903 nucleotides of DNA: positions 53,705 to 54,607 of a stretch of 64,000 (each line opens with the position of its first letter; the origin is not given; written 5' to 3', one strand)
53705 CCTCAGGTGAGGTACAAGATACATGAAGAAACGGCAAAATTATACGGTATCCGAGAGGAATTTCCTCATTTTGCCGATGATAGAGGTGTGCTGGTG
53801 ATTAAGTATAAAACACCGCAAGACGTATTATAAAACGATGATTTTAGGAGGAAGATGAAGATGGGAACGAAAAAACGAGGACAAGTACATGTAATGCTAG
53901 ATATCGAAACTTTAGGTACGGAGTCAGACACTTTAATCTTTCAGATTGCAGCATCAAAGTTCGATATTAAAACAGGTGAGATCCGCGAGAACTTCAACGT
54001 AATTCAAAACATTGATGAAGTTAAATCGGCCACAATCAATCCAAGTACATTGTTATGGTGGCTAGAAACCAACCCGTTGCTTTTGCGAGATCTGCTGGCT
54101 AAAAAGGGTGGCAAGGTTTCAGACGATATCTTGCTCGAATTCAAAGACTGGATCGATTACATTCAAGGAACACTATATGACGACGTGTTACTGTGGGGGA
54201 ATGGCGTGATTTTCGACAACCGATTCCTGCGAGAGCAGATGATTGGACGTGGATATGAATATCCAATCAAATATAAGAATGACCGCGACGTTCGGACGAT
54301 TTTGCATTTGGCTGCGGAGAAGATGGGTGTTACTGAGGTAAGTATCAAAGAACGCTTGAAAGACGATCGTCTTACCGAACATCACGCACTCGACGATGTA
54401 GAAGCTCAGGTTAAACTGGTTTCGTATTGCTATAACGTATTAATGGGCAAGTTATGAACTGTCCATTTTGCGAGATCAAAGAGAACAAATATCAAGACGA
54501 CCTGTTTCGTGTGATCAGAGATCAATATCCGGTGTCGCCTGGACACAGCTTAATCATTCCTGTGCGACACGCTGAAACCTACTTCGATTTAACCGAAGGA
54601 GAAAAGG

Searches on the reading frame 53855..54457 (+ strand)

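Call 53: search_protein_families(library=phrogs, proteins=[window:53855-54457:+], max_evalue=0.001)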
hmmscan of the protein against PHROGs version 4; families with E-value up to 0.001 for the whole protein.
window:53855-54457:+ (200 aa): 6 families
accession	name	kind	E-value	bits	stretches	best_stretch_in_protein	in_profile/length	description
phrog_255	-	DNA, RNA and nucleotide metabolism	3e-42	146.1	1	8-198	178-364/436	exonuclease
phrog_14078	-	unknown function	1.8e-26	94.2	1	3-194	74-255/264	-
phrog_20376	-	DNA, RNA and nucleotide metabolism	5.4e-21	75.9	1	7-197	344-524/530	exonuclease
phrog_2082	-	DNA, RNA and nucleotide metabolism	1e-19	71.3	1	5-197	635-817/823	exonuclease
phrog_8783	-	unknown function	2.1e-13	51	1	90-197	8-108/114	-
phrog_192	-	DNA, RNA and nucleotide metabolism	0.00042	20.7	0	13-188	109-266/397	DNA polymerase exonuclease subunit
